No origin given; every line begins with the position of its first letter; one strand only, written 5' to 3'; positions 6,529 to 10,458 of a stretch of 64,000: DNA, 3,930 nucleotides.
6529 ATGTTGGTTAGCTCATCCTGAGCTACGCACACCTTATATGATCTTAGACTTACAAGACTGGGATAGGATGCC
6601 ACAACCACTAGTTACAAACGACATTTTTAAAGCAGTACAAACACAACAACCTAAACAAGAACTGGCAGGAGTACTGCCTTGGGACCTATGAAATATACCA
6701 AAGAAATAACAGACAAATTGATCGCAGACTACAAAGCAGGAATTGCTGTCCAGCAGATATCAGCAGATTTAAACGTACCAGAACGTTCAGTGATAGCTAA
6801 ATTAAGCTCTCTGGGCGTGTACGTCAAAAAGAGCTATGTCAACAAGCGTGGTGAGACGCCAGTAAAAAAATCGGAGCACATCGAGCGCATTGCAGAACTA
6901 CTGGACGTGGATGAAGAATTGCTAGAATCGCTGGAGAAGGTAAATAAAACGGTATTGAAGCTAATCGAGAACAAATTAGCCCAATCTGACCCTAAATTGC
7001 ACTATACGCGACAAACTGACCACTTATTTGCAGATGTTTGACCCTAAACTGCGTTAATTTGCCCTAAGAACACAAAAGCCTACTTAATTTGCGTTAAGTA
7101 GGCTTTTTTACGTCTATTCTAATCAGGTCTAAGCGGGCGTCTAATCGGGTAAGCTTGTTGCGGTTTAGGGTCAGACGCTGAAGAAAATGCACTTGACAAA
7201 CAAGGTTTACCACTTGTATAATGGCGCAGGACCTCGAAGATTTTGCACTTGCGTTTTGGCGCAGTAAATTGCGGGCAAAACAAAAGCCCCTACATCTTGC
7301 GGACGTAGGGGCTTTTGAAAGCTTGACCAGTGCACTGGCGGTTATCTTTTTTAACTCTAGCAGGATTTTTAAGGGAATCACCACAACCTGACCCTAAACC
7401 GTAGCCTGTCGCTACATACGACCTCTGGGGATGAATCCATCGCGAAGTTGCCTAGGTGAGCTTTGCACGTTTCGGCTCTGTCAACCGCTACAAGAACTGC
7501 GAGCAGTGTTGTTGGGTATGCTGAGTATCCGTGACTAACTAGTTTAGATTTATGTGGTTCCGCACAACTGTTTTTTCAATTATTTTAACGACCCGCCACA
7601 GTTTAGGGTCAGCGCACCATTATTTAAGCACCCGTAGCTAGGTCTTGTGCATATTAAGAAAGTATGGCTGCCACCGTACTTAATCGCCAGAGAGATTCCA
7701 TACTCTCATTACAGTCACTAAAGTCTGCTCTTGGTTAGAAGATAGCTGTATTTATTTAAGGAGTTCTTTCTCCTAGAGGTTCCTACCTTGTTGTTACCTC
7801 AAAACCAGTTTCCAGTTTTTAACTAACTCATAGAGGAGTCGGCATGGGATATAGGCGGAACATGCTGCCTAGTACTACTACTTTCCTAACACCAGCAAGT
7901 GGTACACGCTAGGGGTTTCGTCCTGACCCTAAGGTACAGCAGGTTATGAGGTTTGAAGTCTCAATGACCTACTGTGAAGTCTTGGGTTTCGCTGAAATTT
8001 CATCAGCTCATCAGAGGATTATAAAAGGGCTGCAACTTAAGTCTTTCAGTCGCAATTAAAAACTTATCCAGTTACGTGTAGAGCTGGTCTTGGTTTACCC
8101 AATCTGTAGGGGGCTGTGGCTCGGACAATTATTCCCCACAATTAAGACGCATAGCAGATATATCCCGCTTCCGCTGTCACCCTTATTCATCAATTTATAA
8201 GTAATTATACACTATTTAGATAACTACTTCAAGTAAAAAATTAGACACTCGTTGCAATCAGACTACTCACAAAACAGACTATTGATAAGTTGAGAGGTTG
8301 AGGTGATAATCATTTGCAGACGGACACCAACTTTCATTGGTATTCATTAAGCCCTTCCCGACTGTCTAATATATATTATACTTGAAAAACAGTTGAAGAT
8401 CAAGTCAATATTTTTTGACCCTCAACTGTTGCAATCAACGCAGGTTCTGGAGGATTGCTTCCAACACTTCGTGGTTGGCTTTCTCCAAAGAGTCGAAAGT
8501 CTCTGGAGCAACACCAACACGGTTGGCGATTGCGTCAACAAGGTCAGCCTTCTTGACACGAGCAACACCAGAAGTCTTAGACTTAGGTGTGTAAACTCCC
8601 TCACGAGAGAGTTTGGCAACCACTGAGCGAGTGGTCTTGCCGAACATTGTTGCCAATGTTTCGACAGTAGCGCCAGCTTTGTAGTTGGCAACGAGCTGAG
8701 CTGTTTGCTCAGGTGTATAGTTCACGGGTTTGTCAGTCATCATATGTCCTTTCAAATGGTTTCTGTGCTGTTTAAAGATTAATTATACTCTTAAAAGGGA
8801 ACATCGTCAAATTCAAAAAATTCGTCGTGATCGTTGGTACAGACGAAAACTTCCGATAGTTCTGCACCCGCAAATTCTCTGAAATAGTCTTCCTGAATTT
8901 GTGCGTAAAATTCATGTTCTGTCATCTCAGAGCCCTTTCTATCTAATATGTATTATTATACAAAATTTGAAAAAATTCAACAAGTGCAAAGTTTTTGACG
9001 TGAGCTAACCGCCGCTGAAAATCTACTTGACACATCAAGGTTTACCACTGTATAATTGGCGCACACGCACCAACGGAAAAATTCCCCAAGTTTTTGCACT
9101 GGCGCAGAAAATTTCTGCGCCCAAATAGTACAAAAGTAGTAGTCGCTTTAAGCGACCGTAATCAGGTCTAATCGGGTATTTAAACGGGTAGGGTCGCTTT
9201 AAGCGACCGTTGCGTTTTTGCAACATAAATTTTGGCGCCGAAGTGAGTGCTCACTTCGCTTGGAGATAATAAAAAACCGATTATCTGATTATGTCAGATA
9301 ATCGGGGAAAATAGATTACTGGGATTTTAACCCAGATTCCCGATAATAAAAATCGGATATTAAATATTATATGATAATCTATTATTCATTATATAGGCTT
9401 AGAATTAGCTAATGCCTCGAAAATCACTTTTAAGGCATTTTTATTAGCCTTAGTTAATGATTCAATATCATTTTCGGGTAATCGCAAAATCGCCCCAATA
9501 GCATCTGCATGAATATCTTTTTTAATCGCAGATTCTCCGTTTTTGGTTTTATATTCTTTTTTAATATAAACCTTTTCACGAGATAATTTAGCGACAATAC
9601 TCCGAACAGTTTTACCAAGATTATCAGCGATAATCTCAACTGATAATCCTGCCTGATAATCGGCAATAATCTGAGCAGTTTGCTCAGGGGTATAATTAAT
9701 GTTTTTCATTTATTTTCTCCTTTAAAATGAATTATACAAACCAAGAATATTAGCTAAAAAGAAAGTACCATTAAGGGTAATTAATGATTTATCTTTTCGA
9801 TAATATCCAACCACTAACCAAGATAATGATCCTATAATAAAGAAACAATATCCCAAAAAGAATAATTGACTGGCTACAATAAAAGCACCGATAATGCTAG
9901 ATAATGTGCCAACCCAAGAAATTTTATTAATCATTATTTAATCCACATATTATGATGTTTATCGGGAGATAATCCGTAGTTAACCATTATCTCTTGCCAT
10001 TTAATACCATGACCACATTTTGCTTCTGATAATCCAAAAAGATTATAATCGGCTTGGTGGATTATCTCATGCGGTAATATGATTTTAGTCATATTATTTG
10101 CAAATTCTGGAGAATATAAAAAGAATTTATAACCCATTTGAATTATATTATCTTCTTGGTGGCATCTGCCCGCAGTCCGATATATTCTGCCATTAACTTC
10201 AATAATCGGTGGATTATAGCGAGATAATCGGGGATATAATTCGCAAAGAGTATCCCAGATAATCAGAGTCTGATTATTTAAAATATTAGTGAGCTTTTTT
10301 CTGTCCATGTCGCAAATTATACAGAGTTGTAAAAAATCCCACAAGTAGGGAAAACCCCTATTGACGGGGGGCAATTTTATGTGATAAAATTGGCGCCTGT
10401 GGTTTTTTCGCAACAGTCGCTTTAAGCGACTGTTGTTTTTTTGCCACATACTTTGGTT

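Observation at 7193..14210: Repeated + strand promoter/hairpin/terminator cassettes interleaved with, and antisense to, the - strand accessory genes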

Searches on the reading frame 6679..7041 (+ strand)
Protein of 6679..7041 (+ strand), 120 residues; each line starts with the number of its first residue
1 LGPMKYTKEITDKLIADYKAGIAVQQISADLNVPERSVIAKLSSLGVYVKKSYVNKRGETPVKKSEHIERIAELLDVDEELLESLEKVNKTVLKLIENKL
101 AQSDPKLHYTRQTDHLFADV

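Call 26: search_protein_families(library=phrogs, proteins=[window:6679-7041:+], max_evalue=0.001)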
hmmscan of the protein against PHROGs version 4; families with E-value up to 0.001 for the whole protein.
window:6679-7041:+ (120 aa): 3 families
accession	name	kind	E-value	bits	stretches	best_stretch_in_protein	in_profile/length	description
phrog_1725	-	DNA, RNA and nucleotide metabolism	5.4e-06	27.9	1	23-100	38-123/129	DNA binding protein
phrog_323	-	transcription regulation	1.2e-05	26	1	4-79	147-234/319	transcriptional regulator, D5-like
phrog_4538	-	unknown function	0.00038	20.5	1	5-66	352-409/447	-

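Call 68: search_protein_families(library=pfam, proteins=[window:6679-7041:+], max_evalue=0.01)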
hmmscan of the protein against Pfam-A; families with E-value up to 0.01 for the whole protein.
window:6679-7041:+ (120 aa): 4 families
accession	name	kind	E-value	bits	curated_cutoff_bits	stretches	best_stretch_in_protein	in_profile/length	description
PF07750.17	GcrA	-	0.00011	23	26.9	1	4-66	1-64/155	GcrA cell cycle regulator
PF04760.21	IF2_N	-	0.0055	16.9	25.3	0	21-50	3-32/53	Translation initiation factor IF-2, N-terminal region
PF11277.13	Med24_N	-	0.0061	15.1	25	1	9-102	787-878/998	Mediator complex subunit 24 N-terminal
PF00210.30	Ferritin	-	0.0071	16.7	24.5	0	53-107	54-114/142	Ferritin-like domain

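Call 74: predict_structure(alignment_id=A1)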
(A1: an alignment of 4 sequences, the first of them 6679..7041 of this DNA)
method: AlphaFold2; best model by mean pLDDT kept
length: 120 residues; sequences in the alignment: 4
mean_pLDDT: 73.4   pTM: 0.40
mean pLDDT of the five models: 73.4, 71.9, 70.8, 66.0, 52.2
residues with pLDDT >= 90: 0; 70-90: 85; 50-70: 14; < 50: 21
segments of 3 or more residues with pLDDT < 50: 52-55, 105-120
pLDDT, mean of each block of 10 residues (from residue 1): 73 87 85 87 82 50 78 82 80 83 52 42
secondary structure, 60 per line:
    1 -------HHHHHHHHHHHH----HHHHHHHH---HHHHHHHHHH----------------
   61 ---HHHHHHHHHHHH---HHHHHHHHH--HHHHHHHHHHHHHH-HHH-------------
elements in order: H8-19 H24-31 H35-44 H64-75 H79-87 H90-103

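Call 76: fold_search(model_id=the predicted structure, library=pdb)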
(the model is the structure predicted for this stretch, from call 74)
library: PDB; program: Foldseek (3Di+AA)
matches with E <= 10: 362; with E <= 0.001: 0
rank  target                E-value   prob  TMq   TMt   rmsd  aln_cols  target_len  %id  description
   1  8b4h_A                5.2e-02  0.90  0.31  0.11  11.0       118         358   14  IstA transposase cleaved donor complex (released 2023-05-03)
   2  6kta_B                1.6e-01  0.54  0.26  0.23  14.4       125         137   18  Crystal structure of B. halodurans MntR in apo form (released 2019-12-04)
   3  3iuo_A                1.9e-01  0.60  0.28  0.30  11.7       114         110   16  The Crystal Structure of the C-terminal domain of the ATP-dependent DNA helicase RecQ from Porphyromonas gingivalis to (released 2009-09-08)
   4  4hx8_B                2.7e-01  0.57  0.26  0.24  12.7       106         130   20  Structure of metal-free MNTR mutant E11K (released 2012-11-21)
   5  2f5f_A                2.8e-01  0.51  0.26  0.24  13.8       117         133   18  Bacillus subtilis manganese transport regulator (MNTR) bound to manganese, AC conformation, pH 8.5 (released 2006-03-07)
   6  6kta_A                2.8e-01  0.51  0.28  0.25  14.5       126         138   18  Crystal structure of B. halodurans MntR in apo form (released 2019-12-04)
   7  1on2_A                3.2e-01  0.54  0.26  0.24  12.9       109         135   18  Bacillus subtilis Manganese Transport Regulator (MntR), D8M Mutant, Bound to Manganese (released 2003-07-15)
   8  2ev5_B                3.2e-01  0.47  0.26  0.24  13.7       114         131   18  Bacillus subtilis manganese transport regulator (MNTR) bound to calcium (released 2006-03-07)
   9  8q4d_C                3.5e-01  0.63  0.32  0.11  12.3       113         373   17  IstA-IstB(E167Q) Strand Transfer Complex (released 2024-07-10)
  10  2f5f_B                3.5e-01  0.47  0.26  0.24  14.8       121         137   21  Bacillus subtilis manganese transport regulator (MNTR) bound to manganese, AC conformation, pH 8.5 (released 2006-03-07)
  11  1hlv_A                4.2e-01  0.54  0.32  0.29  12.3       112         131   12  CRYSTAL STRUCTURE OF CENP-B(1-129) COMPLEXED WITH THE CENP-B BOX DNA (released 2002-01-11)
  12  3iuo_B                4.2e-01  0.47  0.29  0.31  11.4       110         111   16  The Crystal Structure of the C-terminal domain of the ATP-dependent DNA helicase RecQ from Porphyromonas gingivalis to (released 2009-09-08)
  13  2ev6_A                4.2e-01  0.44  0.26  0.23  13.6       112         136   17  Bacillus subtilis manganese transport regulator (MNTR) bound to zinc (released 2006-03-07)
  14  4hv5_A                4.4e-01  0.44  0.26  0.25  12.4       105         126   19  Structure of the MNTR FE2+ complex with E site metal binding (released 2012-11-14)
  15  2f5d_A                4.7e-01  0.47  0.29  0.27  13.2       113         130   21  Bacillus subtilis manganese transport regulator (MNTR) bound to manganese, AC conformation, pH 6.5 (released 2006-03-07)
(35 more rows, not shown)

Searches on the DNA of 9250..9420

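Call 44: search_rna_families(source=window, start=9250, end=9420, threshold=evalue, max_evalue=0.01, show_alignments=1)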
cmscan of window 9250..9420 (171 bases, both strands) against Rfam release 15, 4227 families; matches with E-value up to 0.01: 1.
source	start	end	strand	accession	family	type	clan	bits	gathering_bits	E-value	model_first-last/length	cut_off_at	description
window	9311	9381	-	RF00005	tRNA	Gene; tRNA;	CL00001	37.7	29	6.6e-07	1-71/71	no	tRNA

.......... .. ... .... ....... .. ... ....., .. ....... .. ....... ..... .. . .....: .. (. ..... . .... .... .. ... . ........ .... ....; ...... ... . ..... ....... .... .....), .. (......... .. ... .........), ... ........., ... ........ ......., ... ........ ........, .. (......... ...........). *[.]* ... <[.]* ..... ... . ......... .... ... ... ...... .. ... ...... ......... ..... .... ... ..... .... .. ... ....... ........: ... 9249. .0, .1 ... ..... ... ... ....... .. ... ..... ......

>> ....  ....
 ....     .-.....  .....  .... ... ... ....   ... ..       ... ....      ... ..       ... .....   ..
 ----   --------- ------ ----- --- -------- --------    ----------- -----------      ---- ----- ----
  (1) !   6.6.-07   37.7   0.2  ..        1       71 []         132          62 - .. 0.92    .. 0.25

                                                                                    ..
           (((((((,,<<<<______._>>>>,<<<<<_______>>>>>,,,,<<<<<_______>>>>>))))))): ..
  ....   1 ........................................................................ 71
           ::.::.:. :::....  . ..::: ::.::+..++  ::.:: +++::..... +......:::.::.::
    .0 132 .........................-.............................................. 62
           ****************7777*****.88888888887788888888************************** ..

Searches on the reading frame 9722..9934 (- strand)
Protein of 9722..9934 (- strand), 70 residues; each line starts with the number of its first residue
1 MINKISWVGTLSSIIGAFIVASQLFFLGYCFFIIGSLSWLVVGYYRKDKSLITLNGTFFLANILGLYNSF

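Call 10: search_protein_families(library=pfam, proteins=[window:9722-9934:-], max_evalue=0.01)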
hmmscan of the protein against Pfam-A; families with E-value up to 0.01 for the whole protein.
window:9722-9934:- (70 aa): 1 family
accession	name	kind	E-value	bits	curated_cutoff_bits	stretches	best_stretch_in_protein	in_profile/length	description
PF20189.3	DUF6552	-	6.9e-07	30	27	1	5-68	14-77/78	Family of unknown function (DUF6552)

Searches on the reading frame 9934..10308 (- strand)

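Call 10: search_protein_families(library=pfam, proteins=[window:9934-10308:-], max_evalue=0.01)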
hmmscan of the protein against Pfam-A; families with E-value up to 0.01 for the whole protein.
window:9934-10308:- (124 aa): 1 family
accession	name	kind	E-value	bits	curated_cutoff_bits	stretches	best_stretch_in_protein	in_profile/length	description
PF10263.15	SprT-like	-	4.4e-08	33.4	25.6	1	36-110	23-94/108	SprT-like family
